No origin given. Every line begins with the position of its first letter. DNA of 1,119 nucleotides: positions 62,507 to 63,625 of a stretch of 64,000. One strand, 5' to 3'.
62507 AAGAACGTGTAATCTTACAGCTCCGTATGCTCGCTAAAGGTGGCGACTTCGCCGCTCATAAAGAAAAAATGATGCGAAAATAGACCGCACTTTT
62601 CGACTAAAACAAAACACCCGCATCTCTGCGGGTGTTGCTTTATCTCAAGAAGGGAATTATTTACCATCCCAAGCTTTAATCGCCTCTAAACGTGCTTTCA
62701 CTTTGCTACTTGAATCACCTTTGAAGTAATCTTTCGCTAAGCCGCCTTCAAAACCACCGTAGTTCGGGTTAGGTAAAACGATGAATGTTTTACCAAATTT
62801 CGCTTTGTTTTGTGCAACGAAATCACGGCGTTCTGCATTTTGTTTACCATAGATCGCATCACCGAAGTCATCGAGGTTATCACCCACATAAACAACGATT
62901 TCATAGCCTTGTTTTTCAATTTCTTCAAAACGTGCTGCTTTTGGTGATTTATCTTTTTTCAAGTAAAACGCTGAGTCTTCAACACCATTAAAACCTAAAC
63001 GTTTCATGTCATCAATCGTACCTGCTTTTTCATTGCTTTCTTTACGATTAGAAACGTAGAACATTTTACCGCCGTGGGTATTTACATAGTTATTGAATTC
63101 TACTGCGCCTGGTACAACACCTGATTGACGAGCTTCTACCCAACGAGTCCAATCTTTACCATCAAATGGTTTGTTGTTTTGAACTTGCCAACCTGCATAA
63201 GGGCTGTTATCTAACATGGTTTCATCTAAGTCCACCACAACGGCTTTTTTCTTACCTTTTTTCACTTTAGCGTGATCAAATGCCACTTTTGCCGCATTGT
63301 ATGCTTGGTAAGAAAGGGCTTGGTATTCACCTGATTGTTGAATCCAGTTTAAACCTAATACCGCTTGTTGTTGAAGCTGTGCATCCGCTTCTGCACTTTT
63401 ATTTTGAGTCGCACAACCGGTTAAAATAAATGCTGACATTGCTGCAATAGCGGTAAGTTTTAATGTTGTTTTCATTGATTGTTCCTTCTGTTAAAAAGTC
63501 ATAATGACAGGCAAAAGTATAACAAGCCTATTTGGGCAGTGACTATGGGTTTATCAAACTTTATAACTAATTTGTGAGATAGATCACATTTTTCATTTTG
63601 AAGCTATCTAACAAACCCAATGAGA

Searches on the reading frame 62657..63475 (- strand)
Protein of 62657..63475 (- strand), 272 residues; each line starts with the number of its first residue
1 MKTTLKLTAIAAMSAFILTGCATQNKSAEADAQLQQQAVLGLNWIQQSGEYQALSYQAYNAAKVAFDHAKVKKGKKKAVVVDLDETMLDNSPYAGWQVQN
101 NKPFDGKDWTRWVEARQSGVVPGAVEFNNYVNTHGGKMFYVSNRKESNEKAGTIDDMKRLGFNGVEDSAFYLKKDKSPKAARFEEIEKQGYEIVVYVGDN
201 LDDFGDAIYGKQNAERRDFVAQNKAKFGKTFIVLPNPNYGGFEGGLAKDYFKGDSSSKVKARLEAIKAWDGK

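Call 8: search_protein_families(library=ncbifam, proteins=[window:62657-63475:-])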
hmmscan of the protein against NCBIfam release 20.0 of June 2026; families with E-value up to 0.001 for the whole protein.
window:62657-63475:- (272 aa): 3 families
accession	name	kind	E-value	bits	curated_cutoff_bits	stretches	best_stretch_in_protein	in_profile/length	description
TIGR01533.1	lipo_e_P4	equivalog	2.4e-102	341.8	216.05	1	1-269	1-273/273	5'-nucleotidase, lipoprotein e(P4) family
TIGR01675.1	plant-AP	equivalog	8.6e-14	51.4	264.3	1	47-210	48-215/229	plant acid phosphatase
TIGR01680.1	Veg_Stor_Prot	equivalog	4.8e-09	36.1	375.8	1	69-228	89-251/270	vegetative storage protein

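Call 29: search_solved_structures(query=window:62657-63475:-, show_alignments=1, max_evalue=1e-20)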
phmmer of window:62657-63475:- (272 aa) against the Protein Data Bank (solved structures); distinct sequences matched with E-value up to 1e-20: 6.
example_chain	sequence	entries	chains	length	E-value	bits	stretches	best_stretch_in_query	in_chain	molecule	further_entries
3et4_A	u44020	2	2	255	2.7e-136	456.6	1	24-272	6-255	Outer membrane protein P4, NADP phosphatase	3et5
3ocy_A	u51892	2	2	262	1.2e-135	454.5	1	26-272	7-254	Lipoprotein E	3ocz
3sf0_A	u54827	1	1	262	6e-135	452.2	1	26-272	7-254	Lipoprotein E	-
3ocu_A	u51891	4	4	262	6e-135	452.2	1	26-272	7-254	Lipoprotein E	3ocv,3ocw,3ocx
3pct_A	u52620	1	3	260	1.1e-110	372.7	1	30-272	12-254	Class C acid phosphatase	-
2i33_A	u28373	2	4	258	6.3e-44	153.8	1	26-272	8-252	Acid phosphatase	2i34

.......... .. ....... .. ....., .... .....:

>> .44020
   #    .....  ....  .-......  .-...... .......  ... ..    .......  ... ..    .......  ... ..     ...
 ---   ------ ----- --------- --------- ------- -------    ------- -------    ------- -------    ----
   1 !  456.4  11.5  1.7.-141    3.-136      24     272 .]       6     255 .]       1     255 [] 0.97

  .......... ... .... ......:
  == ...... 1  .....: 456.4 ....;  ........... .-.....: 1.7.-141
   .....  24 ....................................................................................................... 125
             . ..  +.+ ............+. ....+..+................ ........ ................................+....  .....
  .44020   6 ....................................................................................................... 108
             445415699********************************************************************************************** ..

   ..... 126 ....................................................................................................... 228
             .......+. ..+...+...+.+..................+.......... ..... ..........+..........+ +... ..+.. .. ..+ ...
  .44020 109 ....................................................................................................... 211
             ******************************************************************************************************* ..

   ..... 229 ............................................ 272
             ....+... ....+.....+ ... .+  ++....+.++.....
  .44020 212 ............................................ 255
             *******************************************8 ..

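Call 31: find_homologous_proteins(query=window:62657-63475:-, max_evalue=1e-30)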
Query window:62657-63475:- (272 aa): 736 proteins with E <= 1e-30 among 1654 candidates; the best 120 are listed.
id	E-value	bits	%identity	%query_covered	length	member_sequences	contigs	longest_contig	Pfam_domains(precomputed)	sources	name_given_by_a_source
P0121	3.4e-176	602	99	100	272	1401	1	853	PF03767.21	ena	-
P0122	5.5e-169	579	95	100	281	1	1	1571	PF03767.21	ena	-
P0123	2.5e-167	573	93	100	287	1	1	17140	PF03767.21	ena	-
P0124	3.5e-164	563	91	100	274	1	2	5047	PF03767.21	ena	-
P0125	5.3e-164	562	91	100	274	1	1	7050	PF03767.21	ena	-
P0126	5.9e-161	552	89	100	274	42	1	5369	PF03767.21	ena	-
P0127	1.7e-154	531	92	100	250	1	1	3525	PF03767.21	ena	-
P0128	1.3e-153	528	91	100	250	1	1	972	PF03767.21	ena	-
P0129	2.3e-153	527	92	100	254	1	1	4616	PF03767.21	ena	-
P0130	3.1e-151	520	85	100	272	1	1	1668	PF03767.21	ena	-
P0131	4.2e-148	510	83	100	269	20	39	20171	PF03767.21,PF13344.13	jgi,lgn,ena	jgi:5'-nucleotidase, lipoprotein e(P4) family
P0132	5.8e-147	506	82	100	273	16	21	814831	PF03767.21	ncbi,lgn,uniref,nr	ncbi:5'-nucleotidase, lipoprotein e(P4) family [Rodentibacter pneumotropicus]|uniref:5'-nucleotidase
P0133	3.1e-145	501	80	100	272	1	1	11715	PF03767.21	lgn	-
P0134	4.9e-145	500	82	100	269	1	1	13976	PF03767.21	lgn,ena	-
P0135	1.0e-144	499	80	100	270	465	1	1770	PF03767.21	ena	-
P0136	1.1e-144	499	80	100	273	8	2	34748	PF03767.21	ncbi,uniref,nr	ncbi:5'-nucleotidase, lipoprotein e(P4) family [Rodentibacter rarus]|uniref:5'-nucleotidase, lipopro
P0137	2.1e-144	498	86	100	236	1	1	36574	PF03767.21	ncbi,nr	ncbi:MAG: 5'-nucleotidase, lipoprotein e(P4) family [Haemophilus parainfluenzae]|nr:5'-nucleotidase,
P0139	7.9e-144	496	80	100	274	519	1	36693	PF03767.21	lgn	-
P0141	8.1e-143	493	79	100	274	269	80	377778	PF03767.21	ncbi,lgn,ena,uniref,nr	ncbi:5'-nucleotidase, lipoprotein e(P4) family [Haemophilus parahaemolyticus]|uniref:5'-nucleotidase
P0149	1.4e-126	440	72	98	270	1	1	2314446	PF03767.21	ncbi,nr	ncbi:5'-nucleotidase, lipoprotein e(P4) family [Pasteurellaceae bacterium RH1A]|nr:5'-nucleotidase, 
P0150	5.1e-126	438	73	99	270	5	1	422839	PF03767.21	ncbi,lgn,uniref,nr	ncbi:5'-nucleotidase, lipoprotein e(P4) family [Necropsobacter massiliensis]|uniref:5'-nucleotidase,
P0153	4.2e-125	435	71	99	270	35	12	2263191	PF03767.21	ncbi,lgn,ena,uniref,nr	ncbi:5'-nucleotidase, lipoprotein e(P4) family [Actinobacillus porcitonsillarum]|uniref:5'-nucleotid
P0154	1.1e-124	433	71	99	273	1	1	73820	PF03767.21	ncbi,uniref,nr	ncbi:5'-nucleotidase, lipoprotein e(P4) family [Haemophilus paracuniculus]|uniref:5'-nucleotidase, l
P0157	1.4e-123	430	72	99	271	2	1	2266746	PF03767.21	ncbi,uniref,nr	ncbi:5'-nucleotidase, lipoprotein e(P4) family [Actinobacillus arthritidis]|uniref:5'-nucleotidase, 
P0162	1.1e-121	423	69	99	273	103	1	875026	PF03767.21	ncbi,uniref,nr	ncbi:5'-nucleotidase, lipoprotein e(P4) family [Mannheimia varigena]|uniref:5'-nucleotidase, lipopro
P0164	1.9e-121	423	71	99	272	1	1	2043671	PF03767.21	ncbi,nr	ncbi:5'-nucleotidase, lipoprotein e(P4) family [Pasteurellaceae bacterium Pebbles2]|nr:5'-nucleotida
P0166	7.0e-121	421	70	99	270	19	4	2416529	PF03767.21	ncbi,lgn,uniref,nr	ncbi:5'-nucleotidase, lipoprotein e(P4) family [Actinobacillus equuli subsp. haemolyticus]|uniref:5'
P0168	1.1e-120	420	70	99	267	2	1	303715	PF03767.21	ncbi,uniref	ncbi:5'-nucleotidase, lipoprotein e(P4) family [Seminibacterium arietis]|uniref:5'-nucleotidase, lip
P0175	3.3e-119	415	68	100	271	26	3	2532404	PF03767.21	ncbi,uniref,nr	ncbi:5'-nucleotidase, lipoprotein e(P4) family [Avibacterium paragallinarum]|uniref:5'-nucleotidase,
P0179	3.2e-117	409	71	90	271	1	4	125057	PF03767.21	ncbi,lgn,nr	ncbi:MAG: 5'-nucleotidase, lipoprotein e(P4) family [Pasteurellaceae bacterium]|nr:5'-nucleotidase, 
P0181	6.5e-117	408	68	99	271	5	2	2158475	PF03767.21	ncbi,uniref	ncbi:Lipoprotein E [Lonepinella sp. MS14434]|uniref:5'-nucleotidase, lipoprotein e(P4) family n=1 Ta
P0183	9.7e-116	404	66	99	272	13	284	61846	PF03767.21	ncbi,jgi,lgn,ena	jgi:5'-nucleotidase (lipoprotein e(P4) family)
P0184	1.6e-115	403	67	98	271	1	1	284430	PF03767.21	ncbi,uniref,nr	ncbi:5'-nucleotidase, lipoprotein e(P4) family [Spirabiliibacterium falconis]|uniref:5'-nucleotidase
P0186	3.6e-115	402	67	99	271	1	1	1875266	PF03767.21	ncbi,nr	ncbi:5'-nucleotidase, lipoprotein e(P4) family [Pasteurellaceae bacterium Macca]|nr:5'-nucleotidase,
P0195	4.1e-113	395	64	99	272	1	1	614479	PF03767.21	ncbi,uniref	ncbi:5'-nucleotidase, lipoprotein e(P4) family [Gallibacterium trehalosifermentans]|uniref:5'-nucleo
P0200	4.6e-112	392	65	99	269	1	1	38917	PF03767.21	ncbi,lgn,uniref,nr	ncbi:5'-nucleotidase (lipoprotein e(P4) family) [Cricetibacter osteomyelitidis]|uniref:5'-nucleotida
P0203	1.1e-111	391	64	99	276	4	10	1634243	PF03767.21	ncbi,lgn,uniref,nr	ncbi:5'-nucleotidase, lipoprotein e(P4) family [[Haemophilus] ducreyi]|uniref:5'-nucleotidase, lipop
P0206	2.3e-111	390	65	99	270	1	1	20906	PF03767.21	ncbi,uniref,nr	ncbi:5'-nucleotidase, lipoprotein e(P4) family [Rodentibacter caecimuris]|uniref:5'-nucleotidase, li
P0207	3.5e-111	389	64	99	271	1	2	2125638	PF03767.21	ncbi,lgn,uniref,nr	ncbi:5'-nucleotidase (lipoprotein e(P4) family) [Bisgaardia hudsonensis]|uniref:5'-nucleotidase (Lip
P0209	1.3e-110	387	65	99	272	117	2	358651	PF03767.21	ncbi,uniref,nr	ncbi:Lipoprotein E [Pasteurella multocida]|uniref:5'-nucleotidase, lipoprotein e(P4) family n=1 Tax=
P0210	1.7e-110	387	63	99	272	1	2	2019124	PF03767.21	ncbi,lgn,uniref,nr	ncbi:5'-nucleotidase, lipoprotein e(P4) family [Otariodibacter oris]|uniref:5'-nucleotidase (Lipopro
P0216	4.4e-109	382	63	99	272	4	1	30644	PF03767.21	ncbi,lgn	ncbi:5'-nucleotidase, lipoprotein e(P4) family [Bisgaard Taxon 45]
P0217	3.9e-108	379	62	98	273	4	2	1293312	PF03767.21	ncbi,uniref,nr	ncbi:5'-nucleotidase, lipoprotein e(P4) family [Wielerella bovis]|uniref:5'-nucleotidase, lipoprotei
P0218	1.3e-107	377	61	99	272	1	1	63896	PF03767.21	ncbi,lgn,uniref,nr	ncbi:5'-nucleotidase, lipoprotein e(P4) family [Otariodibacter sp.]|uniref:5'-nucleotidase, lipoprot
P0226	1.6e-104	367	61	99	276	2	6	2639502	PF03767.21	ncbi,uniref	ncbi:5'-nucleotidase, lipoprotein e(P4) family [Pasteurella sp. PK-2025]|uniref:5'-nucleotidase, lip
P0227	1.1e-103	365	61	99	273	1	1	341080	PF03767.21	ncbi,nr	ncbi:5'-nucleotidase, lipoprotein e(P4) family [Pasteurellaceae bacterium LIM206]|nr:5'-nucleotidase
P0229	1.1e-102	361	60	97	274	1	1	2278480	PF03767.21,PF13344.13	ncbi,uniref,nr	ncbi:5'-nucleotidase, lipoprotein e(P4) family [Mannheimia granulomatis]|uniref:5'-nucleotidase, lip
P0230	1.2e-102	361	60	99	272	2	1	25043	PF03767.21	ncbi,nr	ncbi:5'-nucleotidase, lipoprotein e(P4) family [[Haemophilus] felis]|nr:5'-nucleotidase, lipoprotein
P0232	2.7e-102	360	59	99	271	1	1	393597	PF03767.21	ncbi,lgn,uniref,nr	ncbi:5'-nucleotidase, lipoprotein e(P4) family [Mesocricetibacter intestinalis]|uniref:5'-nucleotida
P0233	4.4e-101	356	60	99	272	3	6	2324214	PF03767.21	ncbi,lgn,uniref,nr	ncbi:5'-nucleotidase, lipoprotein e(P4) family [Pasteurella bettyae]|uniref:5'-nucleotidase, lipopro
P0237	7.9e-94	332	59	99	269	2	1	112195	PF03767.21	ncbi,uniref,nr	ncbi:5'-nucleotidase, lipoprotein e(P4) family [Musicola keenii]|uniref:5'-nucleotidase, lipoprotein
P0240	2.1e-92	328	56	100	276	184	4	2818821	PF03767.21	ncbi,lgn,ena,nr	ncbi:TPA: 5'-nucleotidase, lipoprotein e(P4) family [Serratia liquefaciens]|nr:5'-nucleotidase, lipo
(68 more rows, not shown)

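Call 32: find_encoding_contigs(protein=P0139, flank=1200, max_places=2)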
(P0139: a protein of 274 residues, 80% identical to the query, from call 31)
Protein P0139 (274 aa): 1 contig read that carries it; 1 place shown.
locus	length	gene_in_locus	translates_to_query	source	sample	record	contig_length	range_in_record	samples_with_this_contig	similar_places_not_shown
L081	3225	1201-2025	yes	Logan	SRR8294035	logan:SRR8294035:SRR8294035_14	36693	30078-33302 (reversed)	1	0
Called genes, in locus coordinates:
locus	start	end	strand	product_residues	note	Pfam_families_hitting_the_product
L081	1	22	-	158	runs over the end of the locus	PF02542:YgbB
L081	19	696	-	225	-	PF01128:IspD, PF12804:NTP_transf_3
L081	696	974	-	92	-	PF04977:DivIC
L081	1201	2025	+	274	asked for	PF03767:Acid_phosphat_B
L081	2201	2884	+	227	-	PF00849:PseudoU_synth_2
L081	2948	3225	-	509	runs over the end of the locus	PF02541:Ppx-GppA, PF21447:Ppx-GppA_III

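Call 33: find_encoding_contigs(protein=P0132, flank=1200, max_places=1)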
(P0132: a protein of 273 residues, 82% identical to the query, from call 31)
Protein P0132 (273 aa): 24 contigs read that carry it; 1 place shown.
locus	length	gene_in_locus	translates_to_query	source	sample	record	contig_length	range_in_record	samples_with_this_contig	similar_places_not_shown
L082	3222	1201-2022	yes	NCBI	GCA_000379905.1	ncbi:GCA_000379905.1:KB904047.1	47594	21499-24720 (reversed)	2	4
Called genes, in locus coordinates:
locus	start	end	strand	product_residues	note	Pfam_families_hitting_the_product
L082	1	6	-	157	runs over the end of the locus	PF02542:YgbB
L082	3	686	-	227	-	PF01128:IspD, PF12804:NTP_transf_3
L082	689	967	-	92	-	PF04977:DivIC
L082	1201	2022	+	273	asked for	PF03767:Acid_phosphat_B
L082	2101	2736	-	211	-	PF00440:TetR_N, PF21943:TetR_C_46 (weak)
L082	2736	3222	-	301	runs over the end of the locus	PF00126:HTH_1, PF03466:LysR_substrate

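Call 34: find_encoding_contigs(protein=P0131, flank=1200, max_places=1)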
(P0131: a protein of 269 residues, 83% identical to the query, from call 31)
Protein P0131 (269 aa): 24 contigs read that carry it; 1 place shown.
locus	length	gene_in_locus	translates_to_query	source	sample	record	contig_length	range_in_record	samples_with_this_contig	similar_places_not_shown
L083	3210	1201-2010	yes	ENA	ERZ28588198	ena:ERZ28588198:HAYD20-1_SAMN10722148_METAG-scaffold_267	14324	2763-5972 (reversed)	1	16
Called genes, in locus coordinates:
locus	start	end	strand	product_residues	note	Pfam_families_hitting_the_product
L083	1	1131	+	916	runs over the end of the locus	PF00675:Peptidase_M16, PF05193:Peptidase_M16_C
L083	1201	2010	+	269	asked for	PF03767:Acid_phosphat_B, PF13344:Hydrolase_6 (faint)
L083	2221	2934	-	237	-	PF00696:AA_kinase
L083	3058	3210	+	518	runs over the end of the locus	PF00884:Sulfatase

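Call 35: find_encoding_contigs(protein=P0183, flank=1200, max_places=1)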
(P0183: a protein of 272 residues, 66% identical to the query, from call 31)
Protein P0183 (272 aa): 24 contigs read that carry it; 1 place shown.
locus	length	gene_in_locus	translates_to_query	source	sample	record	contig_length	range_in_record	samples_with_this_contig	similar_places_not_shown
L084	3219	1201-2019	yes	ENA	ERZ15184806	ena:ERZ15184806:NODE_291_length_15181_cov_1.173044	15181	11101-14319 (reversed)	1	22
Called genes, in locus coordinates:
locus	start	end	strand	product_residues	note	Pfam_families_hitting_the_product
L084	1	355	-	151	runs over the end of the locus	PF04536:TPM_phosphatase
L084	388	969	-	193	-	PF04011:LemA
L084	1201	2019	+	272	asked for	PF03767:Acid_phosphat_B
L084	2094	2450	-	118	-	PF00453:Ribosomal_L20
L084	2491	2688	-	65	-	PF01632:Ribosomal_L35p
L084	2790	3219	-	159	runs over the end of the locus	PF05198:IF3_N, PF00707:IF3_C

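Call 36: find_encoding_contigs(protein=P0209, flank=1200, max_places=1)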
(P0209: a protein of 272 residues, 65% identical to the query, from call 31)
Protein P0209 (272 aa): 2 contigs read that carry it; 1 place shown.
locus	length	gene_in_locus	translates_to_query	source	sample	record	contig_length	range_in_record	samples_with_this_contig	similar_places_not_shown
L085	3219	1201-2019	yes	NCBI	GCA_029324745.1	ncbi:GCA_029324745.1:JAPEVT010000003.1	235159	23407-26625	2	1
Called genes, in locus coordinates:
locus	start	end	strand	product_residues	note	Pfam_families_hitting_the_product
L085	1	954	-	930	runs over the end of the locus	PF02739:5_3_exonuc_N, PF01367:5_3_exonuc, PF01612:DNA_pol_A_exo1, PF22619:DNA_polI_exo1, PF00476:DNA_pol_A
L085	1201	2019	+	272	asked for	PF03767:Acid_phosphat_B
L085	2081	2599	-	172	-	PF05068:MtlR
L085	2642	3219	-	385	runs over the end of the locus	PF01232:Mannitol_dh, PF08125:Mannitol_dh_C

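Call 37: find_encoding_contigs(protein=P0166, flank=1200, max_places=1)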
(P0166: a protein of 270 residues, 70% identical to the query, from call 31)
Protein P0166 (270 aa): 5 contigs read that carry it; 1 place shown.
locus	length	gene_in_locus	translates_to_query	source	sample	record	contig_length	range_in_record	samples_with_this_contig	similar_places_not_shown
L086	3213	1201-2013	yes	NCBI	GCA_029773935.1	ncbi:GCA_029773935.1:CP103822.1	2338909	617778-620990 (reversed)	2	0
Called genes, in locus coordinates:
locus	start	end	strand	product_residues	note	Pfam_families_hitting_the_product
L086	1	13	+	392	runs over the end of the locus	PF00364:Biotin_lipoyl (faint), PF25917:BSH_RND, PF25973:BSH_CzcB, PF25984:BSH_YknX (weak), PF25885:HH_EMRA (weak), PF25876:HH_MFP_RND, PF25967:RND-MFP_C, PF25989:YknX_C, +2 more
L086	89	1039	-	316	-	PF13593:SBF_like, PF01758:SBF, PF03547:Mem_trans (weak)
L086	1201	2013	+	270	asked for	PF03767:Acid_phosphat_B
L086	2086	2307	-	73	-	-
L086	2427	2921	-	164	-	PF00186:DHFR_1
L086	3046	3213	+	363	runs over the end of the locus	PF00696:AA_kinase, PF01472:PUA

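Call 38: find_encoding_contigs(protein=P0141, flank=1200, max_places=1)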
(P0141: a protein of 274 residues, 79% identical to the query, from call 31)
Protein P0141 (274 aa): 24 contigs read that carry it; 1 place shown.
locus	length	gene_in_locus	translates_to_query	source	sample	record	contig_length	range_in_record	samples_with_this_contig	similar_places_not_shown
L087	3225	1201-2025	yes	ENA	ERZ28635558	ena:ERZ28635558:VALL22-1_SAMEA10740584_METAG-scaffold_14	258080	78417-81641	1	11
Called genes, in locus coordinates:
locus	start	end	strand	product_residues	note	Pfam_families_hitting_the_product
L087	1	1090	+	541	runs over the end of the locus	PF00890:FAD_binding_2, PF02910:Succ_DH_flav_C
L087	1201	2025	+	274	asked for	PF03767:Acid_phosphat_B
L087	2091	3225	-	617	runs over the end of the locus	PF13292:DXP_synthase_N, PF00456:Transketolase_N (faint), PF00676:E1_dh (weak), PF02775:TPP_enzyme_C (faint), PF02779:Transket_pyr, PF02780:Transketolase_C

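Call 73: find_related_loci(query=A2, collection=metagenome_contigs, flank=800)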
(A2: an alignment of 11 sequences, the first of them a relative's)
Query A2 (272 aa) in metagenome_contigs; peptide patterns used: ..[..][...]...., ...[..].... (x = any residue, [..] = any of these).
600 stretches matched a pattern (row limit reached: there are more); 28 encode a relative of the query (tblastn E <= 1e-3); 28 distinct loci.
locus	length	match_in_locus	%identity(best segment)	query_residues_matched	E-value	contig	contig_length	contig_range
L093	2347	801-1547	70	20-272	8e-121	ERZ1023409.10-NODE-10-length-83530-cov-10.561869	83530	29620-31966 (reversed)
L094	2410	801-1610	67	1-272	1e-119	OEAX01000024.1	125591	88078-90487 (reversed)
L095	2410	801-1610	62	4-272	3e-116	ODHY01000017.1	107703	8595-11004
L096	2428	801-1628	66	1-272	4e-115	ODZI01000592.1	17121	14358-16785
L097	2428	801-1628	66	1-272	1e-113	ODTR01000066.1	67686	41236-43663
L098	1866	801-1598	67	4-272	2e-113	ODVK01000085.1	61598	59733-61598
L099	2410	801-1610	61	4-272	9e-111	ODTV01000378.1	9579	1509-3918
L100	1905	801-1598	66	4-272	2e-113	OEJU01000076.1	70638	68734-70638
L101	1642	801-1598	65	4-272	1e-113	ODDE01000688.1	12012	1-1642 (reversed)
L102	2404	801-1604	65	4-272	7e-110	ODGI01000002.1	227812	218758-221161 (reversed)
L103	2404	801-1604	65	4-272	3e-109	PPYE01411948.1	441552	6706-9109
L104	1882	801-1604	65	4-272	4e-112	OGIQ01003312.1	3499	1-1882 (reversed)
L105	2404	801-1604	65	4-272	3e-109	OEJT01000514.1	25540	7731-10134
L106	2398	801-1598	65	4-272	3e-108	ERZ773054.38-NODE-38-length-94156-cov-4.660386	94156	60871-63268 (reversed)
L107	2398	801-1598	65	4-272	3e-108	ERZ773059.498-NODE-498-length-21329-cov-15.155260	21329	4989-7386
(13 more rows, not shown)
